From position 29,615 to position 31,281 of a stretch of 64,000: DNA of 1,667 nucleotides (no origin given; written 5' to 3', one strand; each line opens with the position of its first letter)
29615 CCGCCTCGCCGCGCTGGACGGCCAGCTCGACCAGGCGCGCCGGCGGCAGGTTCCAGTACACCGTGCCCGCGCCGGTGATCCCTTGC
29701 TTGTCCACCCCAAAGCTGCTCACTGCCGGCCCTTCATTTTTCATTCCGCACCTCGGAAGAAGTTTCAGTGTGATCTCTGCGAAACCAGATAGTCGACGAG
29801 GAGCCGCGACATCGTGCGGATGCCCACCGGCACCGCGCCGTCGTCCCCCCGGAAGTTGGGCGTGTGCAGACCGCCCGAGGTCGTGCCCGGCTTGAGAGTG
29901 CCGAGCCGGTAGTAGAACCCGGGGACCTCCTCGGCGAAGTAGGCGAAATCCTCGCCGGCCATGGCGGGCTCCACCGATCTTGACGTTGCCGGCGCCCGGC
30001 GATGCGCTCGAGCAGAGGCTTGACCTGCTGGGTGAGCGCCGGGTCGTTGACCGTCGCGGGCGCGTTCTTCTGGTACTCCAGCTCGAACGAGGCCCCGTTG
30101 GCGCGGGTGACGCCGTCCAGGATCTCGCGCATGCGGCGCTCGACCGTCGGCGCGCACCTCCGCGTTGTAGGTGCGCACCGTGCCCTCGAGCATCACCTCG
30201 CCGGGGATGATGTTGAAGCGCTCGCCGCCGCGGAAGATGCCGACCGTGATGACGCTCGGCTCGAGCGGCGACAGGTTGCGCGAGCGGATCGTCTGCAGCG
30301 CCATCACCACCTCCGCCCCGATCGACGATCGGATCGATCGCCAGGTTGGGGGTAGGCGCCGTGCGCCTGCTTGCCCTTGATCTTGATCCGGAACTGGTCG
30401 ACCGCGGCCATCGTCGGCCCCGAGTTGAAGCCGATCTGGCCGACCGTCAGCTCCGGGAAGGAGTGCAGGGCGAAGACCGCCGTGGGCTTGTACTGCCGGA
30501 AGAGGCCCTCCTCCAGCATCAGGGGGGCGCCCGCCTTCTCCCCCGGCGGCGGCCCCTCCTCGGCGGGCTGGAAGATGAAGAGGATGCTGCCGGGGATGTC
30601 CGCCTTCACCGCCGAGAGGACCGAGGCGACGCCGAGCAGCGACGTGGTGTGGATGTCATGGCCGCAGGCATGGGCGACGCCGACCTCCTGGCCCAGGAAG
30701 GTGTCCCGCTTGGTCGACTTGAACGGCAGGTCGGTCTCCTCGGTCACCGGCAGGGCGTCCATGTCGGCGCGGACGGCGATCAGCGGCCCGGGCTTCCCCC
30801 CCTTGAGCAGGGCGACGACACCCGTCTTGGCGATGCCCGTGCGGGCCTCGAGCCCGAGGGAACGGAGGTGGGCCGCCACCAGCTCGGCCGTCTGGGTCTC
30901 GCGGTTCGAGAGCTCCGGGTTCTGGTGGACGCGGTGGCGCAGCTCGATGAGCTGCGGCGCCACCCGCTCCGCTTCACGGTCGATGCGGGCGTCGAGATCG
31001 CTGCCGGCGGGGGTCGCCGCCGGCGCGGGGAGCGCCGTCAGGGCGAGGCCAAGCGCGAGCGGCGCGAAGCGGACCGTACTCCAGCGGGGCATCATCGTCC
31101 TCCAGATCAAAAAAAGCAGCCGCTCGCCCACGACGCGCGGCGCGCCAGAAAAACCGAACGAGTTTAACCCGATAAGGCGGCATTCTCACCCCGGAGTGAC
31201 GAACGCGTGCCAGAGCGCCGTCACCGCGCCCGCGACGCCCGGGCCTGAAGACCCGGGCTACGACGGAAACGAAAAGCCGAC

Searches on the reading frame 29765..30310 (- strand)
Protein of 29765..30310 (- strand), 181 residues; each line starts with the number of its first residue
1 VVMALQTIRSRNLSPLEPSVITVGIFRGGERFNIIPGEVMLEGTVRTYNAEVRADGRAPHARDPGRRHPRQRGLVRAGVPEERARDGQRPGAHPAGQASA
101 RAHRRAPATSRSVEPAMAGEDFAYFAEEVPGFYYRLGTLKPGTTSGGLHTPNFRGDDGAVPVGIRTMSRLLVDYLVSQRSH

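Call 28: search_protein_families(library=pfam, proteins=[window:29765-30310:-], max_evalue=0.01)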
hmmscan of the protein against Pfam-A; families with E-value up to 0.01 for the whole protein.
window:29765-30310:- (181 aa): 2 families
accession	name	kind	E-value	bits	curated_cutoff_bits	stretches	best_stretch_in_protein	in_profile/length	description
PF01546.33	Peptidase_M20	-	1.5e-05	25.4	24.6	1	100-171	137-204/206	Peptidase family M20/M25/M40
PF07687.19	M20_dimer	-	0.0045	17.4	21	1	15-53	50-88/107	Peptidase dimerisation domain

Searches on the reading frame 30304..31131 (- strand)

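Call 32: search_protein_families(library=pfam, proteins=[window:30304-31131:-], max_evalue=0.01)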
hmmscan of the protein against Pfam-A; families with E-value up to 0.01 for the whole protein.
window:30304-31131:- (275 aa): 1 family
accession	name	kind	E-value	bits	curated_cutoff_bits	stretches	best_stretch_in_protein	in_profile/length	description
PF01546.33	Peptidase_M20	-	1.5e-26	94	24.6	1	119-248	1-113/206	Peptidase family M20/M25/M40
